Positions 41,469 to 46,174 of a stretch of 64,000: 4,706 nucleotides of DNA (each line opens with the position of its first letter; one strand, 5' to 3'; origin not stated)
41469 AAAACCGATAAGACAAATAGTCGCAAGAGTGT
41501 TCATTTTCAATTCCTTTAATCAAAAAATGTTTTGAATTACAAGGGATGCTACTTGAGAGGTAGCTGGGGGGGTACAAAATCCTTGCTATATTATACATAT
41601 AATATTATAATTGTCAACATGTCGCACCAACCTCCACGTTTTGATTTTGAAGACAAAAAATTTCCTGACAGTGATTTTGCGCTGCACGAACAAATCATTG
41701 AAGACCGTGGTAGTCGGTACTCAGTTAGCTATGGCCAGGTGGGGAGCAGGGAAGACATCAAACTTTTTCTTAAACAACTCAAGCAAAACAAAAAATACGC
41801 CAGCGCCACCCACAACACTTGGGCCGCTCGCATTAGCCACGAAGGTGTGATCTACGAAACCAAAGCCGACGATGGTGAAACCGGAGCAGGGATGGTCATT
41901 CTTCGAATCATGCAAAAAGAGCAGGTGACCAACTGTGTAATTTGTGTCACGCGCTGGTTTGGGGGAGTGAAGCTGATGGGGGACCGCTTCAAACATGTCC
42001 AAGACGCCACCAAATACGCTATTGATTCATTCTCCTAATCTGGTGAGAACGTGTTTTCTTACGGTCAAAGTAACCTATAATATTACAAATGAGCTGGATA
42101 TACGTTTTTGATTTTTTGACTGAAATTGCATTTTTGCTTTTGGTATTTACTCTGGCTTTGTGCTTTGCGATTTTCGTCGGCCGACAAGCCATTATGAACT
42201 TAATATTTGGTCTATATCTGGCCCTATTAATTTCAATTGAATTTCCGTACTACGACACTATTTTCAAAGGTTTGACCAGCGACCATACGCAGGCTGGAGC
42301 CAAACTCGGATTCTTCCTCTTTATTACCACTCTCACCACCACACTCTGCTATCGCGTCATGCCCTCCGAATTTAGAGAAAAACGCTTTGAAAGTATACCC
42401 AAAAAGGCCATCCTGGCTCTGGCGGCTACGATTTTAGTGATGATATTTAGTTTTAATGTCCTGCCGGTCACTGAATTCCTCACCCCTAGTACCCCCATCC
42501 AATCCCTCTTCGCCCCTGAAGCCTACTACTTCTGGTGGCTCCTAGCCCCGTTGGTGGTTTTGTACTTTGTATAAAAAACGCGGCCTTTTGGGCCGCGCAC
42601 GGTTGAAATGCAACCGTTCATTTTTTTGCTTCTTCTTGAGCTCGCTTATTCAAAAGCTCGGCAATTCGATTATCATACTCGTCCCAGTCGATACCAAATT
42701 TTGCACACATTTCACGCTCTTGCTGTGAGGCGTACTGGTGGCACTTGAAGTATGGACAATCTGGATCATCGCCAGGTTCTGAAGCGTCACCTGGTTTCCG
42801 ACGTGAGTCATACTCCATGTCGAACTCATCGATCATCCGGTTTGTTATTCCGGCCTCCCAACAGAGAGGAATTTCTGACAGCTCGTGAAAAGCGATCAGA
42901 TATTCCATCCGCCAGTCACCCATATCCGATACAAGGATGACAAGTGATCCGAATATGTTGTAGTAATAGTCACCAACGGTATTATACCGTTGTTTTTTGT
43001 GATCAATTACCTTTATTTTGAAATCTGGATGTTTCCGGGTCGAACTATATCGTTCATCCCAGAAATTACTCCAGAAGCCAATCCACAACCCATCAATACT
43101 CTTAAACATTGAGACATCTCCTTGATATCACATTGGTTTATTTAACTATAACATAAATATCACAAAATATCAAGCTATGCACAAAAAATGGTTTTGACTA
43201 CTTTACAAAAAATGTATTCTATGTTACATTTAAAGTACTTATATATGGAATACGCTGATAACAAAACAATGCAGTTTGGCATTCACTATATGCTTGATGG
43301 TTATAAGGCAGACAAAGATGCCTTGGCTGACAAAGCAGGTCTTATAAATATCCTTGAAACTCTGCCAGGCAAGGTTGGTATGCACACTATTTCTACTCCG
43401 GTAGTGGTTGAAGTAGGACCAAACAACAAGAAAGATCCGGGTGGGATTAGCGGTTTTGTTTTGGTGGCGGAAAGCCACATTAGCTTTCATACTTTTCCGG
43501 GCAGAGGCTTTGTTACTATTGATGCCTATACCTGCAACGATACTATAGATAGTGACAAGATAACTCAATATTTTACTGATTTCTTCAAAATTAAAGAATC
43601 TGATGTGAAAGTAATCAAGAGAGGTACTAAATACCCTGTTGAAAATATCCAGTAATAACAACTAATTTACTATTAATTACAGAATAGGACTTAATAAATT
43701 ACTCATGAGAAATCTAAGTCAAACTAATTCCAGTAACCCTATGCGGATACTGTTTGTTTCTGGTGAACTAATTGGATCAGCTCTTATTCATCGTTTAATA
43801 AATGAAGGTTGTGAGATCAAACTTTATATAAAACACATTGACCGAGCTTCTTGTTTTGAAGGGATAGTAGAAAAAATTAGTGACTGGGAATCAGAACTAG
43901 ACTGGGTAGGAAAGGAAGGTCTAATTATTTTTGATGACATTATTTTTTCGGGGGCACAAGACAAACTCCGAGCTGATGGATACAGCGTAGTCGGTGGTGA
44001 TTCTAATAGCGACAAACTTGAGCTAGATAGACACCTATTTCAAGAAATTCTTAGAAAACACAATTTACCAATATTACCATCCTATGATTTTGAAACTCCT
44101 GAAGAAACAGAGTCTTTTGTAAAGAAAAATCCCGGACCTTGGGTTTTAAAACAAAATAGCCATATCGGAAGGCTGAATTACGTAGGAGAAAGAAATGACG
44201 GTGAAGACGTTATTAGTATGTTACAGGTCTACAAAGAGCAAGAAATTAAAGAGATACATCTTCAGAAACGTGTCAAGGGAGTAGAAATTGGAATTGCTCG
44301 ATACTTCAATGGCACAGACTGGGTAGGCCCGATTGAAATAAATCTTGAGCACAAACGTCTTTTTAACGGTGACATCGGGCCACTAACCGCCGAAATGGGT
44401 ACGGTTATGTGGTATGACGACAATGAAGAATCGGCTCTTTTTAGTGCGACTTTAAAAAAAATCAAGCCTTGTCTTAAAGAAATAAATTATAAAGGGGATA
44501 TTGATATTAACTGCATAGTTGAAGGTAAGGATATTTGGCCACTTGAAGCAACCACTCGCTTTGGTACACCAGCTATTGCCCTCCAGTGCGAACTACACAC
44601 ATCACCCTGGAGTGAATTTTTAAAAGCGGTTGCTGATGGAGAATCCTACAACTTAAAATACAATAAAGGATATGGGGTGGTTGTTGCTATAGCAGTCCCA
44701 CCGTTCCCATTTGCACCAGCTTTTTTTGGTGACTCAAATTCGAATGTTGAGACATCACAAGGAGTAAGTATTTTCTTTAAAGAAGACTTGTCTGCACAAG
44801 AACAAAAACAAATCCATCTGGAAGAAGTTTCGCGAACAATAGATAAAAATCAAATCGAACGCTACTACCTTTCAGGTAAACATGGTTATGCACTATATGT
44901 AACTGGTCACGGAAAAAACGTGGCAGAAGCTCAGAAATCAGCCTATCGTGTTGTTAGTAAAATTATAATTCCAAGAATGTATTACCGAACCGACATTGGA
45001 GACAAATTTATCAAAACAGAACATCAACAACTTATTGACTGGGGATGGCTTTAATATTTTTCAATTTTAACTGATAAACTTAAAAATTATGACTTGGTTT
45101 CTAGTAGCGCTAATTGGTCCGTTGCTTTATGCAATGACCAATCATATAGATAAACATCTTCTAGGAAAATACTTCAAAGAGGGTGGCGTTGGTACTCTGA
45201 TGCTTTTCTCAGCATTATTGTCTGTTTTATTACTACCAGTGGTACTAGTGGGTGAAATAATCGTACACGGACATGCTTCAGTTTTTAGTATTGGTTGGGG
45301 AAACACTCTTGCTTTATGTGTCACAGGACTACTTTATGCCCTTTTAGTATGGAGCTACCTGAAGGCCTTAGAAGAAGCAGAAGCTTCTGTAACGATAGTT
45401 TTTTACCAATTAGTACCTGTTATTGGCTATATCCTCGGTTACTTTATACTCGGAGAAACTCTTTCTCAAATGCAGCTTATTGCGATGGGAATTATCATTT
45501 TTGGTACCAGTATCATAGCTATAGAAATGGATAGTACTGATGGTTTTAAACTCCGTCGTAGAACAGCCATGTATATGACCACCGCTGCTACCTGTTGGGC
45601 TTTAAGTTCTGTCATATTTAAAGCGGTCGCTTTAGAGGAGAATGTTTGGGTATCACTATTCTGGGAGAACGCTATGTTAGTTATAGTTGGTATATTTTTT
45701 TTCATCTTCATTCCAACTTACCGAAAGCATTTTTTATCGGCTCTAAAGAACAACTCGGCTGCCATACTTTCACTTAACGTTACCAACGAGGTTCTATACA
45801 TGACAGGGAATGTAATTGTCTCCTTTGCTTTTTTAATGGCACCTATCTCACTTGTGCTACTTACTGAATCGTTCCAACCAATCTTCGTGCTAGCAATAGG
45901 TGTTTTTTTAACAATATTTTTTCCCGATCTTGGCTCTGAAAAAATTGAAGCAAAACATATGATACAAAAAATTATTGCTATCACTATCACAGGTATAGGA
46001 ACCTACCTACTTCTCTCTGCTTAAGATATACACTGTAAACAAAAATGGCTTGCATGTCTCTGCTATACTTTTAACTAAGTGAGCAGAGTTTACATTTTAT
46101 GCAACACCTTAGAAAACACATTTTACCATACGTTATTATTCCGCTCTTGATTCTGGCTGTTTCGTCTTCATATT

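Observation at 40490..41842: Microhomology-mediated duplication creating a yigZ-5' / dnaJ-3' chimera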

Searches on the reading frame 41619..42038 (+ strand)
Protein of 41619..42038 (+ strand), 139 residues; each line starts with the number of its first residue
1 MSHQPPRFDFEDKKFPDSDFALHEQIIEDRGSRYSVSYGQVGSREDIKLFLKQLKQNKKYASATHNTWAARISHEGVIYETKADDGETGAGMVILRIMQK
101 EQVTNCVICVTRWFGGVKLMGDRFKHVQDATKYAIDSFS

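Call 4: search_protein_families(library=pfam, proteins=[window:41619-42038:+], max_evalue=0.01)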
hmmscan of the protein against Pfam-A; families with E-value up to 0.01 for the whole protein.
window:41619-42038:+ (139 aa): 1 family
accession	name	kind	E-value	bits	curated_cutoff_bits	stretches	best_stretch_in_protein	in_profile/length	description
PF01205.25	UPF0029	-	1.6e-25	89.6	27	1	30-135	1-107/107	Uncharacterized protein family UPF0029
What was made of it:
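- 41619..42038 (+): Intact yigZ-like gene: 139 aa, Impact_N (UPF0029) domain only, with no C-terminal YigZ domain. Pfam PF01205 at 89.6 bits, positions 1-107 of 107 (call 4).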

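Call 7: find_encoding_contigs(protein=window:41619-42038:+, flank=6000, max_places=10)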
Protein window:41619-42038:+ (139 aa): 1 contig read that carries it; 1 place shown.
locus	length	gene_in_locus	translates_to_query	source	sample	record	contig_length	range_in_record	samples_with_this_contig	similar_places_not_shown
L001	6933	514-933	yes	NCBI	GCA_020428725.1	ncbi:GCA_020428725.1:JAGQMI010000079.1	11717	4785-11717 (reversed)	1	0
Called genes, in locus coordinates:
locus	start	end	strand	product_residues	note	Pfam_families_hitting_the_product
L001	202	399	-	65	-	-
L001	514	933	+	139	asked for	PF01205:Impact_N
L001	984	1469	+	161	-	-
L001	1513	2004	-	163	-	-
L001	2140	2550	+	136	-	PF02675:AdoMet_dc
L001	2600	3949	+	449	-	PF01071:GARS_A (weak), PF02843:GARS_C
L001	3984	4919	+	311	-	PF00892:EamA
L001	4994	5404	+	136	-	-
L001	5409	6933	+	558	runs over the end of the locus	PF00512:HisKA, PF02518:HATPase_c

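Call 19: find_related_loci(query=window:41619-42038:+, collection=genome_contigs, flank=6000)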
Query window:41619-42038:+ (139 aa) in genome_contigs; peptide patterns used: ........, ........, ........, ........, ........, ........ (x = any residue, [..] = any of these).
286 stretches matched a pattern; 29 encode a relative of the query (tblastn E <= 1e-3); 28 distinct loci.
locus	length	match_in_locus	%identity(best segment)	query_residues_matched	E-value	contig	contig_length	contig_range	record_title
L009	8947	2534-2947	83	1-138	5e-78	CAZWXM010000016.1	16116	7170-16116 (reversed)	MAG TPA_asm: uncultured Candidatus Saccharibacteria bacterium isolate SRP286056_co2_553 genome assembly, contig: NODE_56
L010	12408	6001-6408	80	1-136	2e-77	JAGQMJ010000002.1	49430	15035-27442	MAG: Candidatus Kaiserbacteria bacterium isolate HKST-UBA39 NODE_2_length_49430_cov_6.594087, whole genome shotgun seque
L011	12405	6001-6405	81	4-138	5e-77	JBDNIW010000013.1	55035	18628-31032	MAG: Candidatus Paceibacterota bacterium isolate metabat2.26_sub.ELB k141_507531, whole genome shotgun sequence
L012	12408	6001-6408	81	1-136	4e-76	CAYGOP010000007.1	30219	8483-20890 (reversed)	MAG TPA_asm: uncultured Candidatus Saccharibacteria bacterium isolate ERP117304_co1_139 genome assembly, contig: NODE_16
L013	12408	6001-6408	80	1-136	8e-76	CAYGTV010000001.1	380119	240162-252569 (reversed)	MAG TPA_asm: uncultured Candidatus Saccharibacteria bacterium isolate ERP117304_co2_145 genome assembly, contig: NODE_23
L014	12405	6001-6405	82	1-135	9e-76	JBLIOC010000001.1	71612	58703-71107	MAG: Candidatus Paceibacteria bacterium isolate 3300053785_176 Ga0535658_0000373, whole genome shotgun sequence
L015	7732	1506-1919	78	1-138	2e-73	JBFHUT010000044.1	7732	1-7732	MAG: Candidatus Paceibacteria bacterium isolate Mix_sand09.2021.07.G.23 k141_222825_length_7732_cov_12.0000, whole genom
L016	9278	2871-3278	80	1-136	2e-72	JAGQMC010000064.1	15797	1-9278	MAG: Candidatus Kaiserbacteria bacterium isolate HKST-UBA32 k127_4064085, whole genome shotgun sequence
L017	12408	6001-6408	79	1-136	2e-72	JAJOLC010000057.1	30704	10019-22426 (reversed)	MAG: Candidatus Paceibacterota bacterium isolate MAG-712 c_000000000018, whole genome shotgun sequence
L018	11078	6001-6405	76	4-138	2e-68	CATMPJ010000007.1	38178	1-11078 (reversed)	MAG: uncultured bacterium isolate SRR3962773_bin.21_MetaWRAP_v1.3_MAG genome assembly, contig: ERZ505245.311, whole geno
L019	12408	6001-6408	73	1-136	4e-68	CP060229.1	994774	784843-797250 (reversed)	MAG: Candidatus Nomurabacteria bacterium isolate HK-STAS-PATE-25 chromosome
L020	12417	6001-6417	72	1-139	3e-67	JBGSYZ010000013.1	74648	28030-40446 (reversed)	MAG: Candidatus Paceibacteria bacterium isolate JTS-AC487 k141_3403678, whole genome shotgun sequence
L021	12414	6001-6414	72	1-138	2e-66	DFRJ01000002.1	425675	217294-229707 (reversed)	MAG TPA_asm: Patescibacteria group bacterium UBA3466 UBA3466_contig_839, whole genome shotgun sequence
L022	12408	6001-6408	73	1-136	3e-65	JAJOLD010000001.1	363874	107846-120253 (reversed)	MAG: Candidatus Paceibacterota bacterium isolate MAG-855 c_000000000001, whole genome shotgun sequence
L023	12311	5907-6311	71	1-135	4e-65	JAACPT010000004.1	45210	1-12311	MAG: Candidatus Parcubacteria bacterium isolate CG_2015-02_43_9 CG_2015-02_curated_scaffold_433, whole genome shotgun se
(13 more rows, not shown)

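Call 22: find_related_loci(query=window:41619-42038:+, collection=metagenome_contigs, flank=4000)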
Query window:41619-42038:+ (139 aa) in metagenome_contigs; peptide patterns used: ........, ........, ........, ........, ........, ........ (x = any residue, [..] = any of these).
580 stretches matched a pattern; 82 encode a relative of the query (tblastn E <= 1e-3); the best 80 are kept; 80 distinct loci.
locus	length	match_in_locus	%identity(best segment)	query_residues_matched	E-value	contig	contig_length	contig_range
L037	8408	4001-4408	83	1-136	2e-78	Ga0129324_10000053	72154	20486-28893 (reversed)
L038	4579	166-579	82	1-138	3e-78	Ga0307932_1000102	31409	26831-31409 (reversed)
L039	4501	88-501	80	1-138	7e-78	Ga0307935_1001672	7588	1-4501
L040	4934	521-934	81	1-138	3e-77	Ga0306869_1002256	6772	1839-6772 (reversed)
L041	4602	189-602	80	1-138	2e-77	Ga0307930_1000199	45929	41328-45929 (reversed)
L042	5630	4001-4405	82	1-135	4e-77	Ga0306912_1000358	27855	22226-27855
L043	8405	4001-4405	81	4-138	6e-77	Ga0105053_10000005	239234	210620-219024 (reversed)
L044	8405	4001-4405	82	1-135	4e-77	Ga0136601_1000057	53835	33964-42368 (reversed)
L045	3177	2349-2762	79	1-138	6e-77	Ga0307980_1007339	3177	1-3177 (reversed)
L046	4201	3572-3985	79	1-138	3e-76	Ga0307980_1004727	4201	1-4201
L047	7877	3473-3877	80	4-138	4e-76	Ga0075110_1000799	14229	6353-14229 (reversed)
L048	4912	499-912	80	1-138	5e-76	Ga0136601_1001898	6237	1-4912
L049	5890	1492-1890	83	4-136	4e-76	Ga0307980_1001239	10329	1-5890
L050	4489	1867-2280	80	1-138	8e-76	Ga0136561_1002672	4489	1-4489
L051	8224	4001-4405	81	1-135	5e-76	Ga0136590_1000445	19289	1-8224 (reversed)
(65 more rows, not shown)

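Call 58: search_protein_families(library=ncbifam, proteins=[window:41619-42038:+], max_evalue=0.01)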
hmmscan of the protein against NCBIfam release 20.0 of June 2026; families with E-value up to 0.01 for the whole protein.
window:41619-42038:+ (139 aa): 2 families
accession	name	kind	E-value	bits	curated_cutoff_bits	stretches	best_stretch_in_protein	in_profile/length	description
TIGR00257.1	IMPACT_YIGZ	hypoth_equivalog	1.5e-15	57.2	167.95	1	30-119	19-109/205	YigZ family protein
NF008600.0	PRK11568.1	equivalog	0.0018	17.8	298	1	30-119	18-108/204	IMPACT family protein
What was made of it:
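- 41619..42038 (+): TIGR00257 scores 57 bits, below its cut-off of 168 (call 58).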

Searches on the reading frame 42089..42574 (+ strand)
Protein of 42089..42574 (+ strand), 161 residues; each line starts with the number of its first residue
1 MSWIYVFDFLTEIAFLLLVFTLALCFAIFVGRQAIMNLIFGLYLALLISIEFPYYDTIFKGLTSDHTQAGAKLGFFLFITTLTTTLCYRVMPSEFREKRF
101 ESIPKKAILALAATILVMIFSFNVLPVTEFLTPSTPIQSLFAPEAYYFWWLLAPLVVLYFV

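Call 4: search_protein_families(library=pfam, proteins=[window:42089-42574:+], max_evalue=0.01)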
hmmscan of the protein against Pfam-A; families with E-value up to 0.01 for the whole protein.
window:42089-42574:+ (161 aa): 0 families

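Call 50: find_encoding_contigs(protein=window:42089-42574:+, flank=5000, max_places=10)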
Protein window:42089-42574:+ (161 aa): 6 contigs read that carry it; 5 places shown.
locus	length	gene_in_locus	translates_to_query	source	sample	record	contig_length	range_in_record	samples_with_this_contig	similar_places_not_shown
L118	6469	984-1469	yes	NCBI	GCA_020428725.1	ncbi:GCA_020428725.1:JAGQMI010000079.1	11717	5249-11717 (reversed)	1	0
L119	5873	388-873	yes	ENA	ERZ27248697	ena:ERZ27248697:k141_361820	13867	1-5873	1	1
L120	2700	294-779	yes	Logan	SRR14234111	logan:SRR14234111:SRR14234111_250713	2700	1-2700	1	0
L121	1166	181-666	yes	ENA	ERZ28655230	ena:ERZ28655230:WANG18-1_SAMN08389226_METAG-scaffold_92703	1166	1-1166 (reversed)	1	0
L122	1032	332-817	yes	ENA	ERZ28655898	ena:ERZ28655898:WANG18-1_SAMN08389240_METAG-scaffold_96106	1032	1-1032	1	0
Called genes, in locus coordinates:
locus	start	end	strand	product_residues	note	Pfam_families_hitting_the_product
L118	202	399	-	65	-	-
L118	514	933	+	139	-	PF01205:Impact_N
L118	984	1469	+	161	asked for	-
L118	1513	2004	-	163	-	-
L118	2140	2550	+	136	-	PF02675:AdoMet_dc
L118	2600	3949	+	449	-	PF01071:GARS_A (weak), PF02843:GARS_C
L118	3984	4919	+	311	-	PF00892:EamA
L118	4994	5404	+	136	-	-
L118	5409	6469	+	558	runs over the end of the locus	PF00512:HisKA, PF02518:HATPase_c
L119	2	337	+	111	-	?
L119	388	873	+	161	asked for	-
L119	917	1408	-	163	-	-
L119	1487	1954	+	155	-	PF02675:AdoMet_dc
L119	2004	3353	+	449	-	PF01071:GARS_A (weak), PF02843:GARS_C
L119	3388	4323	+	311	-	PF00892:EamA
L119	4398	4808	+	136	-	-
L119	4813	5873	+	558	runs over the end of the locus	PF00512:HisKA, PF02518:HATPase_c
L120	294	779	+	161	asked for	-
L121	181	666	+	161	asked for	-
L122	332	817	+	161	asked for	-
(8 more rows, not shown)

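Call 56: search_protein_families(library=phrogs, proteins=[window:42089-42574:+], max_evalue=0.01)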
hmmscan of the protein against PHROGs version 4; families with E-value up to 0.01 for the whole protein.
window:42089-42574:+ (161 aa): 1 family
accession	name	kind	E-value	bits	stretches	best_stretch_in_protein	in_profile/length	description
phrog_16811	-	unknown function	0.0036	18.4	0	105-140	15-50/81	-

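Call 57: search_protein_families(library=padloc, proteins=[window:42089-42574:+], max_evalue=0.01)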
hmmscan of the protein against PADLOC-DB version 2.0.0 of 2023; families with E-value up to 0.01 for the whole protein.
window:42089-42574:+ (161 aa): 0 families

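Call 58: search_protein_families(library=ncbifam, proteins=[window:42089-42574:+], max_evalue=0.01)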
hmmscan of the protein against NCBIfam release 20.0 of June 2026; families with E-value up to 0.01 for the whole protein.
window:42089-42574:+ (161 aa): 1 family
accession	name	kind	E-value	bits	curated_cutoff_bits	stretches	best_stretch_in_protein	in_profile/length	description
NF009159.0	PRK12504.1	equivalog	0.0037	17.2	141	1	10-140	3-123/178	DUF4040 domain-containing protein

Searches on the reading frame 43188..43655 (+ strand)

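Call 43: search_protein_families(library=pfam, proteins=[window:43188-43655:+], max_evalue=0.001)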
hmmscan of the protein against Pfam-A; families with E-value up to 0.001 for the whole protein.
window:43188-43655:+ (155 aa): 1 family
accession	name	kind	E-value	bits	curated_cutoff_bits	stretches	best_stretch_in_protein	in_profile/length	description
PF02675.21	AdoMet_dc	-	6.7e-26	91.2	25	1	33-146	1-107/107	S-adenosylmethionine decarboxylase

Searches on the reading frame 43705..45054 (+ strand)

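Call 43: search_protein_families(library=pfam, proteins=[window:43705-45054:+], max_evalue=0.001)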
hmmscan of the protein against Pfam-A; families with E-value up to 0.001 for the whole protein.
window:43705-45054:+ (449 aa): 2 families
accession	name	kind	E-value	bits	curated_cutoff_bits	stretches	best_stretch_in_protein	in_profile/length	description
PF02843.22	GARS_C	-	2.7e-08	34.5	34.8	1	390-434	48-92/92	Phosphoribosylglycinamide synthetase, C domain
PF01071.24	GARS_A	-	4.4e-07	30.4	27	1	112-258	6-156/194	Phosphoribosylglycinamide synthetase, ATP-grasp (A) domain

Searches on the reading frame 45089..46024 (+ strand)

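Call 43: search_protein_families(library=pfam, proteins=[window:45089-46024:+], max_evalue=0.001)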
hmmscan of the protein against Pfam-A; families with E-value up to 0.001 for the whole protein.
window:45089-46024:+ (311 aa): 1 family
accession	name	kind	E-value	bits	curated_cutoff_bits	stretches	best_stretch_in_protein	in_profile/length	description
PF00892.27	EamA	-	6.4e-10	39.9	28.2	1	2-144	2-134/135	EamA-like transporter family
